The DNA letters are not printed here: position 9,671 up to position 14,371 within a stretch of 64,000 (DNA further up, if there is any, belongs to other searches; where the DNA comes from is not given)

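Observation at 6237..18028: Orphan tandem array of three giant MshQ/DUF6701-like secreted proteins with swapped lectin cassettes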

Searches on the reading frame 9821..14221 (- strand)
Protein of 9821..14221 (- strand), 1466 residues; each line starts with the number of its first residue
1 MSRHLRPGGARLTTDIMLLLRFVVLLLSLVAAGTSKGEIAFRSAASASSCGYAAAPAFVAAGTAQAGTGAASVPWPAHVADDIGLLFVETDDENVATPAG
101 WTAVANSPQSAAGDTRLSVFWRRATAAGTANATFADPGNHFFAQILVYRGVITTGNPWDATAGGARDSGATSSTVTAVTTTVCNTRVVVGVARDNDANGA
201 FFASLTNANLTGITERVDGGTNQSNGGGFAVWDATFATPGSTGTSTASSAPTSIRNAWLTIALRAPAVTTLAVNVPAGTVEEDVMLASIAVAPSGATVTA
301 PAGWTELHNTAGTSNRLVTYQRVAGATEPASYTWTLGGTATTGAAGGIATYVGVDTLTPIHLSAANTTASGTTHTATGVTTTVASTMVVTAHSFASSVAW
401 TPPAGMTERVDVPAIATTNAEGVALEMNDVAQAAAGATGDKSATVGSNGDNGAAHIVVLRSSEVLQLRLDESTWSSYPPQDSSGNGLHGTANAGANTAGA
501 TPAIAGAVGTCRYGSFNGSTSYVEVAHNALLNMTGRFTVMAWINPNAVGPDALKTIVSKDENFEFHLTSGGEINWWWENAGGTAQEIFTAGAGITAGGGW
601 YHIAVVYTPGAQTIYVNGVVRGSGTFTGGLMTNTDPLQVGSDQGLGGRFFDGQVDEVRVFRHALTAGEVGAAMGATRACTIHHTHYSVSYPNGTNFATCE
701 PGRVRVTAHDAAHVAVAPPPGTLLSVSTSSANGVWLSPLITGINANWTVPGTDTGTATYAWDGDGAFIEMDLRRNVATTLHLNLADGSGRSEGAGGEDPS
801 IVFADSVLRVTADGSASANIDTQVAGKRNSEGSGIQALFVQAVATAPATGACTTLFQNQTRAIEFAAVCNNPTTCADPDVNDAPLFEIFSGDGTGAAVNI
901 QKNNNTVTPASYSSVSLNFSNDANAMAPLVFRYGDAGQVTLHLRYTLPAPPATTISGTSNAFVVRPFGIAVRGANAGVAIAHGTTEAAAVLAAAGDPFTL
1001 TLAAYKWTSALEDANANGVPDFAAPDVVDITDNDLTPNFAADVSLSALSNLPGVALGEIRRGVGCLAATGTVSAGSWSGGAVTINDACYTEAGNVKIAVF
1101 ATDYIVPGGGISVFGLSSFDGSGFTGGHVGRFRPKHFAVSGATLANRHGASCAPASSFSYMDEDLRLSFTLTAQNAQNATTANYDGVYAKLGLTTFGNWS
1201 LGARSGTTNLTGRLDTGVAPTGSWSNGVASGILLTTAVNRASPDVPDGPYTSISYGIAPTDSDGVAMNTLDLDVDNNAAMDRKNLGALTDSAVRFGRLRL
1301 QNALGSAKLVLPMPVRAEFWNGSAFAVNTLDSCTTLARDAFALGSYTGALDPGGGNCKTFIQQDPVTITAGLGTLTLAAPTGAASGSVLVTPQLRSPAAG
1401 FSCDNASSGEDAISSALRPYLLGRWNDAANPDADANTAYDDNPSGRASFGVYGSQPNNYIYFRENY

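Call 6: search_protein_families(library=pfam, proteins=[window:9821-14221:-], max_evalue=0.1)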
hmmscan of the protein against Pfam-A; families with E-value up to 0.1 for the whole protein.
window:9821-14221:- (1466 aa): 2 families
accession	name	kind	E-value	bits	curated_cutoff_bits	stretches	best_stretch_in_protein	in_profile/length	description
PF20419.3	DUF6701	-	3.1e-84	284.6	27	1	812-1464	7-576/577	Family of unknown function (DUF6701)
PF13385.13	Laminin_G_3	-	1.2e-33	116.8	27.6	1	517-669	1-150/151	Concanavalin A-like lectin/glucanases superfamily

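Call 7: search_protein_families(library=ncbifam, proteins=[window:9821-14221:-], max_evalue=0.1)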
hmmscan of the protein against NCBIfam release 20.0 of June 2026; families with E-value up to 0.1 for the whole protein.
window:9821-14221:- (1466 aa): 1 family
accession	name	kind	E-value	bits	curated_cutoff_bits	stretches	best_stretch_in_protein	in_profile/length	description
NF052521.1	TafC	equivalog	1.1e-09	37.9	410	1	515-669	196-356/373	TafC family fimbrial protein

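Call 24: find_homologous_proteins(query=window:9824-14221:-, max_evalue=0.00001)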
Query window:9824-14221:- (1466 aa): 366 proteins with E <= 0.00001 among 8000 candidates; the best 120 are listed.
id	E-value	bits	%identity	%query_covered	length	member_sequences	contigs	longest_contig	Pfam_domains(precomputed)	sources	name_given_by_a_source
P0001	0.0e+0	3188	100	99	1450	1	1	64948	PF28243.1,PF28247.1,PF28238.1,PF13385.14,PF20419.5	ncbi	ncbi:MAG: DUF6701 domain-containing protein [Betaproteobacteria bacterium]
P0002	0.0e+0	2339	74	99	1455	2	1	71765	PF28243.1,PF28247.1,PF28238.1,PF13385.14,PF20419.5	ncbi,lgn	-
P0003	0.0e+0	1565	76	53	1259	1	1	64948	PF28243.1,PF28247.1,PF28238.1,PF20419.5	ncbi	ncbi:MAG: DUF6701 domain-containing protein [Betaproteobacteria bacterium]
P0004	0.0e+0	1470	71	53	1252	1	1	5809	PF28243.1,PF28247.1,PF28238.1,PF20419.5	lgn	-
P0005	0.0e+0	1291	68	53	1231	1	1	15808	PF28243.1,PF28247.1,PF28238.1,PF20419.5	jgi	jgi:hypothetical protein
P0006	0.0e+0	1196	51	53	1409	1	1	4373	PF28243.1,PF28247.1,PF28238.1,PF20419.5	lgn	-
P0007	0.0e+0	1170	48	97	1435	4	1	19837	PF28243.1,PF28247.1,PF28238.1,PF13385.14,PF20419.5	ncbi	ncbi:MAG TPA: LamG domain-containing protein [Burkholderiales bacterium]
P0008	0.0e+0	1161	47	99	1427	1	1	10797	PF28243.1,PF28247.1,PF28238.1,PF13385.14,PF20419.5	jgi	jgi:Family of unknown function (DUF6701)/Concanavalin A-like lectin/glucanases superfamily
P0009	0.0e+0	1159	48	95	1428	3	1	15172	PF28243.1,PF28247.1,PF28238.1,PF13385.14,PF20419.5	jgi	jgi:Family of unknown function (DUF6701)/Concanavalin A-like lectin/glucanases superfamily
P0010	0.0e+0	1151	47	95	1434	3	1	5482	PF28243.1,PF28247.1,PF28238.1,PF13385.14,PF20419.5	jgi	jgi:MSHA biogenesis protein MshQ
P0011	0.0e+0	1127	45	99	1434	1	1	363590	PF28243.1,PF28247.1,PF28238.1,PF13385.14,PF20419.5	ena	-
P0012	0.0e+0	1103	46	97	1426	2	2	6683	PF28243.1,PF28247.1,PF28238.1,PF13385.14,PF20419.5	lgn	-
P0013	0.0e+0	1098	49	53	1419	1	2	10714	PF28243.1,PF28247.1,PF28238.1,PF20419.5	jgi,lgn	jgi:MSHA biogenesis protein MshQ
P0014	0.0e+0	1081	46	97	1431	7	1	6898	PF28243.1,PF28247.1,PF28238.1,PF13385.14,PF20419.5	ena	-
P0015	0.0e+0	1081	47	53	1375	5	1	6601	PF28243.1,PF28247.1,PF28238.1,PF20419.5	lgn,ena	-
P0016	0.0e+0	1060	46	68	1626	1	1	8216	PF28243.1,PF28247.1,PF28238.1,PF07691.18,PF13385.14,PF20419.5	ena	-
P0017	0.0e+0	1054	45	95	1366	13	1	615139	PF28243.1,PF28247.1,PF28238.1,PF13385.14,PF20419.5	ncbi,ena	-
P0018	0.0e+0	1048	53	55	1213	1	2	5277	PF28243.1,PF28247.1,PF28238.1,PF20419.5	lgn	-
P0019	0.0e+0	1048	45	97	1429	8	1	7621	PF28243.1,PF28247.1,PF28238.1,PF13385.14,PF20419.5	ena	-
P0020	0.0e+0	1028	45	53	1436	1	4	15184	PF28243.1,PF28247.1,PF28238.1,PF20419.5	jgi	jgi:hypothetical protein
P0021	0.0e+0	1015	44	99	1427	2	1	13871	PF28243.1,PF28247.1,PF28238.1,PF13385.14,PF20419.5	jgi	jgi:MSHA biogenesis protein MshQ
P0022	3.6e-297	1007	43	53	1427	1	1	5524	PF28243.1,PF28247.1,PF28238.1,PF20419.5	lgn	-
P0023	2.8e-287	975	43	97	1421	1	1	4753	PF28247.1,PF28238.1,PF13385.14,PF20419.5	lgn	-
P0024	2.0e-285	968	46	68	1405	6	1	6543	PF28243.1,PF28247.1,PF28238.1,PF07691.18,PF13385.14,PF20419.5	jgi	-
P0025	1.3e-279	949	42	53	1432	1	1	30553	PF28243.1,PF28247.1,PF28238.1,PF20419.5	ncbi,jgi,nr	ncbi:MAG: biosis protein MshQ [Betaproteobacteria bacterium]|jgi:hypothetical protein|nr:biosis prot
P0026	9.5e-279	946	49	56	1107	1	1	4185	PF28247.1,PF28238.1,PF20419.5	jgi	jgi:hypothetical protein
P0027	2.4e-274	932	42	53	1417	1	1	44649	PF28243.1,PF28247.1,PF28238.1,PF20419.5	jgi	jgi:hypothetical protein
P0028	6.2e-272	924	43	95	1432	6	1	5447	PF28243.1,PF28247.1,PF28238.1,PF13385.14,PF20419.5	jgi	-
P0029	1.8e-267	909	42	99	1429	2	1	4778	PF28243.1,PF28247.1,PF28238.1,PF13385.14,PF20419.5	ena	-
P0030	2.1e-267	909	40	99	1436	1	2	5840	PF28247.1,PF28238.1,PF13385.14,PF20419.5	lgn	-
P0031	4.0e-267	908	45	53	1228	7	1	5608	PF28243.1,PF28247.1,PF28238.1,PF20419.5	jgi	-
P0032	9.5e-266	903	45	53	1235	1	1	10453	PF28243.1,PF28247.1,PF28238.1,PF20419.5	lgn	-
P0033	1.6e-263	896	43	54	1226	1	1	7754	PF28243.1,PF28247.1,PF28238.1,PF20419.5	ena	-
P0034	1.5e-262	893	43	53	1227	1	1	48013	PF28247.1,PF28238.1,PF20419.5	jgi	jgi:hypothetical protein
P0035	8.6e-257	873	41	54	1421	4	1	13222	PF28243.1,PF28247.1,PF28238.1,PF20419.5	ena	-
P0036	8.6e-254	864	42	94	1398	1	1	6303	PF28243.1,PF28247.1,PF28238.1,PF13385.14,PF20419.5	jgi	jgi:MSHA biogenesis protein MshQ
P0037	2.9e-250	852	42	54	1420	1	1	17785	PF28243.1,PF28247.1,PF28238.1,PF20419.5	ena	-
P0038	1.1e-248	847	40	97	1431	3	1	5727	PF28243.1,PF28247.1,PF28238.1,PF13385.14,PF20419.5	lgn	-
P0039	3.4e-245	835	38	68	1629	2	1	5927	PF28243.1,PF28247.1,PF28238.1,PF07691.18,PF13385.14,PF20419.5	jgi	-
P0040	2.6e-243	829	48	53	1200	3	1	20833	PF28247.1,PF28238.1,PF20419.5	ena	-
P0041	1.3e-240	820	43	68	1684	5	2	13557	PF28243.1,PF28247.1,PF28238.1,PF07691.18,PF13205.13,PF10528.15,PF13385.14,PF20419.5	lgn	-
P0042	1.8e-229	783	42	53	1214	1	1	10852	PF28243.1,PF28238.1,PF20419.5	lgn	-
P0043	4.1e-224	765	39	73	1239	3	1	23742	PF28243.1,PF28247.1,PF28238.1,PF20419.5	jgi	-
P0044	2.5e-223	763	47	55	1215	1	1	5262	PF28243.1,PF28247.1,PF28238.1,PF20419.5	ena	-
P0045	3.2e-221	756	40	53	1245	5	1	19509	PF28243.1,PF28247.1,PF28238.1,PF20419.5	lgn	-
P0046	6.8e-221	755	45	54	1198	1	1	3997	PF28243.1,PF28247.1,PF28238.1,PF20419.5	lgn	-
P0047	9.8e-217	741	39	53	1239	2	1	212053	PF28243.1,PF28247.1,PF28238.1,PF20419.5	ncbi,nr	ncbi:MAG: hypothetical protein K2X06_02485 [Burkholderiales bacterium]|nr:hypothetical protein [Burk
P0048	3.0e-215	736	38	53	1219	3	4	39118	PF28243.1,PF28247.1,PF28238.1,PF20419.5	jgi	jgi:hypothetical protein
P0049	1.9e-212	727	38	54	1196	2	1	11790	PF28243.1,PF28247.1,PF28238.1,PF20419.5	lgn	-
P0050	1.9e-208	713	37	53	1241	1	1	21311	PF28247.1,PF28238.1,PF20419.5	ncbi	-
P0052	1.9e-204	700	37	99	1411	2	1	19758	PF28243.1,PF28247.1,PF28238.1,PF13385.14,PF20419.5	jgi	jgi:MSHA biogenesis protein MshQ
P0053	2.6e-202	693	51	36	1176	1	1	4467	PF28247.1,PF28238.1,PF20419.5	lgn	-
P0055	2.4e-199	683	45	53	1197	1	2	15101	PF28243.1,PF28247.1,PF28238.1,PF20419.5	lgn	-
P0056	3.1e-198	679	53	36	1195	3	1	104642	PF28243.1,PF28247.1,PF28238.1,PF20419.5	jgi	-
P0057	5.5e-197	675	51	38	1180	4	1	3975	PF28247.1,PF28238.1,PF20419.5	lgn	-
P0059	1.0e-194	668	37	99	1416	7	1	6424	PF28243.1,PF28247.1,PF28238.1,PF13385.14,PF20419.5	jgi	jgi:MSHA biogenesis protein MshQ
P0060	2.6e-190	653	38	97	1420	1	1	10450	PF28243.1,PF28247.1,PF28238.1,PF13385.14,PF20419.5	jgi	jgi:MSHA biogenesis protein MshQ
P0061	7.4e-190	652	32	45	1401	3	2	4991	PF28243.1,PF28247.1,PF28238.1,PF20419.5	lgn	-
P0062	3.8e-188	646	46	17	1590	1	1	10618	PF28247.1,PF28238.1,PF20419.5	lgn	-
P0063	1.7e-187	644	42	54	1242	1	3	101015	PF28247.1,PF28238.1,PF20419.5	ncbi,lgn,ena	-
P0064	2.3e-187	643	42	53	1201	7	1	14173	PF28243.1,PF28247.1,PF28238.1,PF20419.5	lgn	-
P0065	1.5e-184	634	40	29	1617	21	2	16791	PF28247.1,PF28238.1,PF20419.5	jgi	jgi:MSHA biogenesis protein MshQ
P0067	6.5e-182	625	36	72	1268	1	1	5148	PF28243.1,PF28247.1,PF28238.1,PF13385.14,PF20419.5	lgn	-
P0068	1.4e-181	624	42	52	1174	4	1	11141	PF28243.1,PF28247.1,PF28238.1,PF20419.5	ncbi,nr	ncbi:MAG TPA: DUF6701 domain-containing protein [Burkholderiales bacterium]|nr:DUF6701 domain-contai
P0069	1.8e-180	621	31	44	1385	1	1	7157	PF28243.1,PF28247.1,PF28238.1,PF20419.5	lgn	-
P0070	7.9e-180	618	49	37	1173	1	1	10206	PF28247.1,PF28238.1,PF20419.5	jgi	jgi:hypothetical protein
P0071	1.6e-179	617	53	16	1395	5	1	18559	PF28243.1,PF28247.1,PF28238.1,PF20419.5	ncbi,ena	ncbi:MAG: DUF6701 domain-containing protein [Pseudomonadota bacterium]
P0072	3.4e-177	610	36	72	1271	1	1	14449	PF28247.1,PF28238.1,PF13385.14,PF20419.5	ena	-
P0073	1.4e-176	608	53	15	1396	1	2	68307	PF28243.1,PF28247.1,PF28238.1,PF20419.5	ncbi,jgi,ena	-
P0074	3.5e-175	603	33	45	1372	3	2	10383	PF28243.1,PF28247.1,PF28238.1,PF20419.5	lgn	-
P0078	1.2e-172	595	53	15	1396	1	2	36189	PF28243.1,PF28247.1,PF28238.1,PF20419.5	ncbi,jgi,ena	-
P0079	4.6e-171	589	33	99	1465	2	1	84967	PF28243.1,PF28247.1,PF28238.1,PF13385.14,PF20419.5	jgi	-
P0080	4.1e-169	583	44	23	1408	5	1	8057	PF28238.1,PF20419.5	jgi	jgi:hypothetical protein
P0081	4.6e-168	579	39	78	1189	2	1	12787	PF28243.1,PF28247.1,PF13385.14,PF20419.5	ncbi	ncbi:MAG: DUF6701 domain-containing protein, partial [Burkholderiales bacterium]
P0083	1.9e-165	571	41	23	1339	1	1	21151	PF28247.1,PF28238.1,PF20419.5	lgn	-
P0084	1.6e-162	561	47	20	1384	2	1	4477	PF28238.1,PF20419.5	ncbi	-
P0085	3.4e-162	560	48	38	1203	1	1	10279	PF28243.1,PF28247.1,PF28238.1,PF20419.5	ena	-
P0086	3.4e-162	560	50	15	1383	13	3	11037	PF28238.1,PF20419.5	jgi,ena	jgi:hypothetical protein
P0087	3.7e-162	560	39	26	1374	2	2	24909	PF28247.1,PF28238.1,PF20419.5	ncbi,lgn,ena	-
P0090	1.9e-159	551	53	14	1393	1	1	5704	PF28247.1,PF28238.1,PF20419.5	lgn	-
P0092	2.5e-156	541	39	64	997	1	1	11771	PF13385.14,PF20419.5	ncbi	ncbi:MAG: LamG-like jellyroll fold domain-containing protein, partial [Burkholderiales bacterium]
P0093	3.3e-155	537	54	15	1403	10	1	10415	PF28238.1,PF20419.5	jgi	jgi:hypothetical protein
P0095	8.6e-153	529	45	16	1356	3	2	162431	PF28247.1,PF28238.1,PF20419.5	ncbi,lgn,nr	ncbi:MAG: hypothetical protein HZB40_00355 [Rhodocyclales bacterium]|nr:hypothetical protein [Rhodoc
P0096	1.9e-152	528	53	13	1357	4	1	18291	PF28247.1,PF28238.1,PF20419.5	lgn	-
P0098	5.4e-152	526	45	19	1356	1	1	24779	PF28247.1,PF28238.1,PF20419.5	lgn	-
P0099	2.5e-150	521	40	25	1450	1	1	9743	PF28247.1,PF28238.1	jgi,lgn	-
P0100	2.8e-150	521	38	29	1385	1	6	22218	PF28238.1,PF20419.5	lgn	-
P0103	4.9e-143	497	49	14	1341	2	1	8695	PF28247.1,PF28238.1,PF20419.5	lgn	-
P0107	1.1e-140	489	31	99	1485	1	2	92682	PF28243.1,PF28247.1,PF28238.1,PF13385.14,PF20419.5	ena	-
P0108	1.4e-140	488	43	17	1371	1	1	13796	PF28243.1,PF28247.1,PF28238.1,PF20419.5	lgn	-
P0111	5.4e-137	477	39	27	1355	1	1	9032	PF28247.1,PF28238.1,PF20419.5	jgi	jgi:hypothetical protein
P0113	1.6e-135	472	54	15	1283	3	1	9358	PF28243.1,PF28247.1,PF28238.1,PF20419.5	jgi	-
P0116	8.9e-132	459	38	28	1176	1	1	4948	PF28243.1,PF28247.1,PF28238.1,PF20419.5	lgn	-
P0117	6.3e-131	456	51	15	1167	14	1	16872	PF28243.1,PF28247.1,PF28238.1,PF20419.5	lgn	-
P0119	2.8e-129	451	40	29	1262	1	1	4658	PF28243.1,PF28247.1,PF28238.1,PF20419.5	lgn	-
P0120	3.0e-129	451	33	54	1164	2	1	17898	PF28243.1,PF28247.1,PF28238.1,PF20419.5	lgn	-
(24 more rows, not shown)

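Call 25: find_encoding_contigs(protein=P0002, flank=10000, max_places=3)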
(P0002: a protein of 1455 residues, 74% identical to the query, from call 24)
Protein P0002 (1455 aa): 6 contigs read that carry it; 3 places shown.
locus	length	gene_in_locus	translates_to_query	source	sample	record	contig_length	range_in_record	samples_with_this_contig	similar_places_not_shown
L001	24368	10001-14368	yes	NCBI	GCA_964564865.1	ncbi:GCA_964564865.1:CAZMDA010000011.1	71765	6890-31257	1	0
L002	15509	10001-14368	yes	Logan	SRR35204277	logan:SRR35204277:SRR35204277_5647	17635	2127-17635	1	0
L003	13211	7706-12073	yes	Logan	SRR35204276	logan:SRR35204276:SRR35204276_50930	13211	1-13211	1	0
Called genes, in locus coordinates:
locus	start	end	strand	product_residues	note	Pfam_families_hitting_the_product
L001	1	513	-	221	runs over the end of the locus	PF13442:Cytochrome_CBB3 (faint)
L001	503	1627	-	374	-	PF02636:Methyltransf_28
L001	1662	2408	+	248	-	PF00106:adh_short, PF13561:adh_short_C2, PF21777:SDR-like (faint), PF23441:SDR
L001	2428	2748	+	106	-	PF00893:Multi_Drug_Res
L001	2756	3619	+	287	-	PF01171:ATP_bind_3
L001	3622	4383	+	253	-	PF12570:DUF3750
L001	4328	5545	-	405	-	PF07690:MFS_1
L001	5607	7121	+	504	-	PF14549:P22_Cro (weak), PF15943:YdaS_toxin, PF00266:Aminotran_5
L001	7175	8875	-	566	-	PF27104:FimW_N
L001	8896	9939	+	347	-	PF04307:YdjM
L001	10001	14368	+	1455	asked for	PF13385:Laminin_G_3, PF20419:DUF6701, PF28243:DUF6701_2nd, PF28247:DUF6701_3rd, PF28238:DUF6701_4th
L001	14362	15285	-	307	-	-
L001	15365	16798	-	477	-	PF05221:AdoHcyase, PF00670:AdoHcyase_NAD, PF02826:2-Hacid_dh_C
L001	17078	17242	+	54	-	-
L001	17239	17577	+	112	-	PF02452:PemK_toxin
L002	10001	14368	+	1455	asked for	PF13385:Laminin_G_3, PF20419:DUF6701, PF28243:DUF6701_2nd, PF28247:DUF6701_3rd, PF28238:DUF6701_4th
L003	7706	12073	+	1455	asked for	PF13385:Laminin_G_3, PF20419:DUF6701, PF28243:DUF6701_2nd, PF28247:DUF6701_3rd, PF28238:DUF6701_4th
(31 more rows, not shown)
